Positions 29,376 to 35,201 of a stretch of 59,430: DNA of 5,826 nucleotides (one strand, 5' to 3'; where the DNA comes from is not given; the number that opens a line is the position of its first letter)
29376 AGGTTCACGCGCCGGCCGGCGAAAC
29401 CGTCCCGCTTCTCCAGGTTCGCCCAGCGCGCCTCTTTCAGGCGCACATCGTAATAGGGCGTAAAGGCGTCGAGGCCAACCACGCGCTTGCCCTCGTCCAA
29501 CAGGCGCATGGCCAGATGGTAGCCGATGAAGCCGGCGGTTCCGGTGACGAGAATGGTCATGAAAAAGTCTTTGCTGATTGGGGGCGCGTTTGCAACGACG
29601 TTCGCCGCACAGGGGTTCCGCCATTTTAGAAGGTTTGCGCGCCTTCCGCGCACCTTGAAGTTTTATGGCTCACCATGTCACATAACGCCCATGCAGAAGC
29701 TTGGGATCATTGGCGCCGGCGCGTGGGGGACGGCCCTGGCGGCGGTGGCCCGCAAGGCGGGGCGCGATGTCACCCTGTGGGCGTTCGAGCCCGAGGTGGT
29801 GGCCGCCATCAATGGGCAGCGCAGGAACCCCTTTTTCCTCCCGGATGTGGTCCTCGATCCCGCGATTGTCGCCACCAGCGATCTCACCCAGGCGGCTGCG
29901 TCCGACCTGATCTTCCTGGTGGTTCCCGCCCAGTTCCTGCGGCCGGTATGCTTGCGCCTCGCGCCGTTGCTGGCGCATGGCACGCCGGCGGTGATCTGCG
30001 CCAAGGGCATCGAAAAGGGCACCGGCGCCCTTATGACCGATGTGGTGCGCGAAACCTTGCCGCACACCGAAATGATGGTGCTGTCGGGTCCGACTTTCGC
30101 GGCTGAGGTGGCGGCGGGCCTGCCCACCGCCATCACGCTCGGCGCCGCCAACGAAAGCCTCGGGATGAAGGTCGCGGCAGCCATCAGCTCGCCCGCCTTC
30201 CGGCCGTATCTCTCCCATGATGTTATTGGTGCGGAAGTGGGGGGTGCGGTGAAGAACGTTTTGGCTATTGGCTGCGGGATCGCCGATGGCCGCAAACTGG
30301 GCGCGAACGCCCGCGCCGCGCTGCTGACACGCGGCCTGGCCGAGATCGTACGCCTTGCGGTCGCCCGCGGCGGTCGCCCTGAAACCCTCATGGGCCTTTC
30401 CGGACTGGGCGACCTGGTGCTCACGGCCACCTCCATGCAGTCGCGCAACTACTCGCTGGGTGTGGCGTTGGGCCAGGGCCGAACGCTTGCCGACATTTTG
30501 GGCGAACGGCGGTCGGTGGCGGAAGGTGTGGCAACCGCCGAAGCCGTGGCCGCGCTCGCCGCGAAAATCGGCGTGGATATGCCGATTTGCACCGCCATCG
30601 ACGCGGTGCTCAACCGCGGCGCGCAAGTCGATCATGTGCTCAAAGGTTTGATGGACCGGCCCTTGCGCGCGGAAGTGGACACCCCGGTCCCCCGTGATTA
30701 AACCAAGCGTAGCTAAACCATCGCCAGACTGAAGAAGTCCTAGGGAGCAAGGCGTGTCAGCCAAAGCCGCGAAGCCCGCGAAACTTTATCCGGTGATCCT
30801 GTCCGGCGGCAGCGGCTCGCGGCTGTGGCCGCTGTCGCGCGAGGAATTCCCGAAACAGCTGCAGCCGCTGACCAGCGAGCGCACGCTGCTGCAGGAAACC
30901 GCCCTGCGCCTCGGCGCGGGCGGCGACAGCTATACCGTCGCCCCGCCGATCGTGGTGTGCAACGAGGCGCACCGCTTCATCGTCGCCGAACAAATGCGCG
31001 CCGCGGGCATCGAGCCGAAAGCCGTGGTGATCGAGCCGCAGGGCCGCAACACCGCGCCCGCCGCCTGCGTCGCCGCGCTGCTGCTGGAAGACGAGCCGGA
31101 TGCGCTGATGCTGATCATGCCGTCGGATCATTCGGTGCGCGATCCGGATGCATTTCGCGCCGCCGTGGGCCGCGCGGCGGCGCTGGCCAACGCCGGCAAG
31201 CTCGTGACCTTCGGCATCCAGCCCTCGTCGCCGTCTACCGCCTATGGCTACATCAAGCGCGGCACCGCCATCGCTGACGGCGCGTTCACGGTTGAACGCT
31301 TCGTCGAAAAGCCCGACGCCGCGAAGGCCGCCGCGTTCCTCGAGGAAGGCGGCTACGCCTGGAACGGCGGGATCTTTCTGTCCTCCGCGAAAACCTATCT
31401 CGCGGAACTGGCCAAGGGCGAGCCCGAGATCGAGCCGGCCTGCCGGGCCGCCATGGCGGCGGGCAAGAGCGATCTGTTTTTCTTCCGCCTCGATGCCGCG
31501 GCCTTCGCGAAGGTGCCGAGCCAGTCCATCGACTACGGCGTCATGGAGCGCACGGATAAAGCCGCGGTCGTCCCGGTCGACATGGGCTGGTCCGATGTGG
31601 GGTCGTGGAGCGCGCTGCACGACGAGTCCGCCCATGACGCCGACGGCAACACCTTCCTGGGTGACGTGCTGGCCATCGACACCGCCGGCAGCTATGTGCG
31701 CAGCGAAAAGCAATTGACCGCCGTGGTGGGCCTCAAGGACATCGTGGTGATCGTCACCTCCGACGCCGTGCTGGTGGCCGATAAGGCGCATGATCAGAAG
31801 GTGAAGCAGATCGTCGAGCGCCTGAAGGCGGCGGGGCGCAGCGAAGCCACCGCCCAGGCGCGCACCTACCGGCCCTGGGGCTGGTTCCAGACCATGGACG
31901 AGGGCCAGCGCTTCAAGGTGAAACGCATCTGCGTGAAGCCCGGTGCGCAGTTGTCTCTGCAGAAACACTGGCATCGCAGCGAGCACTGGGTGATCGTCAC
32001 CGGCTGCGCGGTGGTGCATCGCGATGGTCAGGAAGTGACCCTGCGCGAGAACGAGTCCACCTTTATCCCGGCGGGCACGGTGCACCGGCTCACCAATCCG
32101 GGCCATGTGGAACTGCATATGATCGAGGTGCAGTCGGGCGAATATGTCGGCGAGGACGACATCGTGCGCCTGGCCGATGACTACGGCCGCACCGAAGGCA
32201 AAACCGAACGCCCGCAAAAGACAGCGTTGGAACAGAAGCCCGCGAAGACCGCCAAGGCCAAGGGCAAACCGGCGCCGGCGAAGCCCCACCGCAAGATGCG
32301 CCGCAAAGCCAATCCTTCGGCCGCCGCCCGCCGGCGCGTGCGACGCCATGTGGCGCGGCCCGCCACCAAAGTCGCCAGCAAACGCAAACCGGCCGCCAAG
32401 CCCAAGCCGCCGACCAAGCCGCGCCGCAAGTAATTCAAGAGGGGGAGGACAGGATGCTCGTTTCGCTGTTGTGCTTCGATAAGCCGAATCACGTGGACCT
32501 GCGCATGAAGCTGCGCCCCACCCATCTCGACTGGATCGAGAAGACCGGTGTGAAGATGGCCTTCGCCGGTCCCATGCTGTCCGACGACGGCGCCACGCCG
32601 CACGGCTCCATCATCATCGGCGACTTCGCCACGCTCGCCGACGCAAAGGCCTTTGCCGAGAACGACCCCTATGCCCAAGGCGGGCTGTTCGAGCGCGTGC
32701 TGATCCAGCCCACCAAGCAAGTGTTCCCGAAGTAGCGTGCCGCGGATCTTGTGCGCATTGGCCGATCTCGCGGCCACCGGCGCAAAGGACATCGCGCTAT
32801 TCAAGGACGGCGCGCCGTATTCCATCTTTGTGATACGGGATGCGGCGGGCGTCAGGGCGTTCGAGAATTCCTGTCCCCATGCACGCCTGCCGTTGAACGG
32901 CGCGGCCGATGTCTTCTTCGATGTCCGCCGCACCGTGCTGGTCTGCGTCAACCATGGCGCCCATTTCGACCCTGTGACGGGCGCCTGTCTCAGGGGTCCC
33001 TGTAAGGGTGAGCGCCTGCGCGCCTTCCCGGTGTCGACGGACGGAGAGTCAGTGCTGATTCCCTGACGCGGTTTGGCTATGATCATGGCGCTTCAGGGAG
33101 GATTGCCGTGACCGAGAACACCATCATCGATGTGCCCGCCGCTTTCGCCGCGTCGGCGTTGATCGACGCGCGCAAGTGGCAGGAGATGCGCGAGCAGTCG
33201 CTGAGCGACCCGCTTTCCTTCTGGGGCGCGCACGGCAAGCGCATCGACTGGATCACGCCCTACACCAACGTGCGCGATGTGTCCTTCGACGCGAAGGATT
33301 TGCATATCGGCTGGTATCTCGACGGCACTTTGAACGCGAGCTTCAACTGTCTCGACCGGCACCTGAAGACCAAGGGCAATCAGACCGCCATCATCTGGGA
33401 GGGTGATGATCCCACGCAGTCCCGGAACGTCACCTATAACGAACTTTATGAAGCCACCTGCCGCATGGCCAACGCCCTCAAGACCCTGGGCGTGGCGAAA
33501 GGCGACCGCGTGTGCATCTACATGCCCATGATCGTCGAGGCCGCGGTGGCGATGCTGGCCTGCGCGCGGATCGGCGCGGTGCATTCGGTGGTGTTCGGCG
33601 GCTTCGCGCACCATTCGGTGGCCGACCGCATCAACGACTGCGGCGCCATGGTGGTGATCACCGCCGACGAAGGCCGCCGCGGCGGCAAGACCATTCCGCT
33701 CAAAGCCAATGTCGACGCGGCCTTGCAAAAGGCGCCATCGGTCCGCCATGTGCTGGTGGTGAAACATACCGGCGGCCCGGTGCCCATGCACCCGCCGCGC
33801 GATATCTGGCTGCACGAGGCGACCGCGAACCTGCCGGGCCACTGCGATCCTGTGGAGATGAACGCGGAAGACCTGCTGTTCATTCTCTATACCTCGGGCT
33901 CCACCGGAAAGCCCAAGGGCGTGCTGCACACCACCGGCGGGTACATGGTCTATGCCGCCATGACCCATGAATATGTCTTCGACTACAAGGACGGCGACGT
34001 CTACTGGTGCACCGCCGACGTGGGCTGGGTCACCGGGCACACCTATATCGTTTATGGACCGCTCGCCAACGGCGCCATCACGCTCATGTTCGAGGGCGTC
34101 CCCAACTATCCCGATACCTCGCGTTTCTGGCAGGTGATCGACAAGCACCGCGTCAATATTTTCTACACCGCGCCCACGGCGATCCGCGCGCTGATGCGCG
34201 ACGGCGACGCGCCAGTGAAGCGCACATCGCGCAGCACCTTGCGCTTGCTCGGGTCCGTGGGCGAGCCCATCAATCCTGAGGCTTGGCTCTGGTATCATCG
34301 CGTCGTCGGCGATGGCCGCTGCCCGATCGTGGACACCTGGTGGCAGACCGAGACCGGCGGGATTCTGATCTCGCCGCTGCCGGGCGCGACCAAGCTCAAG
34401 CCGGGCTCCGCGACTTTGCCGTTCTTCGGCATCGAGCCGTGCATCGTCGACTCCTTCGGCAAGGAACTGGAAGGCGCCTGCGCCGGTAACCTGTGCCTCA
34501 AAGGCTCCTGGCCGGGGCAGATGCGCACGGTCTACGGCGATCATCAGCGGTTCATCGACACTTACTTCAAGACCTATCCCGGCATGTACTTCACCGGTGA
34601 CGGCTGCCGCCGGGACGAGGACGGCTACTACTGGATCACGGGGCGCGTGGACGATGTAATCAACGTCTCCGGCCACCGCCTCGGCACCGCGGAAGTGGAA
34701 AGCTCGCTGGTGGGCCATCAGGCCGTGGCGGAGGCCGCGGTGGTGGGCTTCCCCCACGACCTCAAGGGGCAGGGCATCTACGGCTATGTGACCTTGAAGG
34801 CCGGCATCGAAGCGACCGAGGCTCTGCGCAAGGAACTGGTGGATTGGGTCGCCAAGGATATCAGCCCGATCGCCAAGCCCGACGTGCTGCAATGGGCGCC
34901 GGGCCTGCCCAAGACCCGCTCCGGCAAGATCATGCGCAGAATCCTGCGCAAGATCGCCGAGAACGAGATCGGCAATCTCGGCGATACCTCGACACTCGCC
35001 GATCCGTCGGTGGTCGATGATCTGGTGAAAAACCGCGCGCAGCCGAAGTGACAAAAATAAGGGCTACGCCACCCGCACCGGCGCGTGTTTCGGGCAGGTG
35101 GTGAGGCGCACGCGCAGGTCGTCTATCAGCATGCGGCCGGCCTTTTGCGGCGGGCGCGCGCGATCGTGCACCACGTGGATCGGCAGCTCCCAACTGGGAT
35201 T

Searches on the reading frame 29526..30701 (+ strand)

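Call 6: search_protein_families(library=pfam, proteins=[window:29526-30701:+], max_evalue=0.01)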
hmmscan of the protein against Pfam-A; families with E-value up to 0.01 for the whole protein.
window:29526-30701:+ (391 aa): 8 families
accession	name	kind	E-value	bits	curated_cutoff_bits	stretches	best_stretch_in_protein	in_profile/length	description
PF07479.19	NAD_Gly3P_dh_C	-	8e-51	172.4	25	1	232-372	1-141/142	NAD-dependent glycerol-3-phosphate dehydrogenase C-terminus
PF01210.29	NAD_Gly3P_dh_N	-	1.4e-47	162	23.1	1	59-211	2-156/158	NAD-dependent glycerol-3-phosphate dehydrogenase N-terminus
PF20618.3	GPD_NAD_C_bact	-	6.6e-21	75.1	27.6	1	292-358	1-66/66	Bacterial GPD, NAD-dependent C-terminal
PF02558.23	ApbA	-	5.5e-07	29.8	22.2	1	60-164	2-105/150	Ketopantoate reductase PanE/ApbA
PF03807.23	F420_oxidored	-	1.4e-05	26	21.6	1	58-146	1-80/94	NADP oxidoreductase coenzyme F420-dependent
PF03446.21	NAD_binding_2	-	0.00013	22.5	21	1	58-155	1-89/161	NAD binding domain of 6-phosphogluconate dehydrogenase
PF07992.20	Pyr_redox_2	-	0.0013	18.6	26.1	1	50-92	142-178/291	Pyridine nucleotide-disulphide oxidoreductase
PF13450.12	NAD_binding_8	-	0.0042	17.8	21.9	0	61-85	1-25/68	NAD(P)-binding Rossmann-like domain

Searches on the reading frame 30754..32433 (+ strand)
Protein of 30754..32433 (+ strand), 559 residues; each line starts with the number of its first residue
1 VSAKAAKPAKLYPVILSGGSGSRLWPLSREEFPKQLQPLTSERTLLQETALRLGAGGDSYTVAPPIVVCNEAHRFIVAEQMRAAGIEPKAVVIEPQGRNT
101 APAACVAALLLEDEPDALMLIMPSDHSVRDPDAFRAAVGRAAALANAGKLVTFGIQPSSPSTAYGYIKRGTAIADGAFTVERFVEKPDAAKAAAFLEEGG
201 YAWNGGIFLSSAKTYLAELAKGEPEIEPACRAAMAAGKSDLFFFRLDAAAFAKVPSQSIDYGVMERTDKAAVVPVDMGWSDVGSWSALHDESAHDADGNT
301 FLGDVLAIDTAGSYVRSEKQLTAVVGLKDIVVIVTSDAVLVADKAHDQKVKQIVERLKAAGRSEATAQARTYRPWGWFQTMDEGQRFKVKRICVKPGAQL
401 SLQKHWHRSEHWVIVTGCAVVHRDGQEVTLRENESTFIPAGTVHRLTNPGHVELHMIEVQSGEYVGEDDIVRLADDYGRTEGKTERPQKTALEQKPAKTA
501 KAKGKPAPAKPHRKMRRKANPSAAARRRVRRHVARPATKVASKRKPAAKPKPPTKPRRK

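Call 53: search_protein_families(library=pfam, proteins=[window:30754-32433:+], max_evalue=0.001)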
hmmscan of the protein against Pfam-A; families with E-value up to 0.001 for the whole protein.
window:30754-32433:+ (559 aa): 5 families
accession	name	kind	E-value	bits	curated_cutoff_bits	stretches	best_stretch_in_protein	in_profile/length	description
PF00483.29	NTP_transferase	-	5.7e-57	193.5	21.2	1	13-296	2-243/245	Nucleotidyl transferase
PF01050.24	MannoseP_isomer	-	3e-49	166.5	23.6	1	361-475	2-116/116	Mannose-6-phosphate isomerase C-terminal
PF22640.1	ManC_GMP_beta-helix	-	7.2e-14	51.9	27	1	303-357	1-55/55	MannoseP isomerase/GMP-like beta-helix domain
PF07883.17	Cupin_2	-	5.9e-11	42.4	27.2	1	392-459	3-69/70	Cupin domain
PF12804.13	NTP_transf_3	-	4e-06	27.5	27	1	14-142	2-112/160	MobA-like NTP transferase domain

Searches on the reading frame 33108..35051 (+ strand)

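Call 53: search_protein_families(library=pfam, proteins=[window:33108-35051:+], max_evalue=0.001)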
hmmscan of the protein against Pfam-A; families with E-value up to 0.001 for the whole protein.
window:33108-35051:+ (647 aa): 3 families
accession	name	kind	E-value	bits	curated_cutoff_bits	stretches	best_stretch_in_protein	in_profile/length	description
PF00501.34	AMP-binding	-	4.1e-87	292.9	29.9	1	83-468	2-378/384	AMP-binding enzyme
PF13193.12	AMP-binding_C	-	2e-24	86.7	24.5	1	529-607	1-76/76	AMP-binding enzyme C-terminal domain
PF16177.11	ACAS_N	-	4.5e-16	58.8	27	1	25-81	2-55/55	Acetyl-coenzyme A synthetase N-terminus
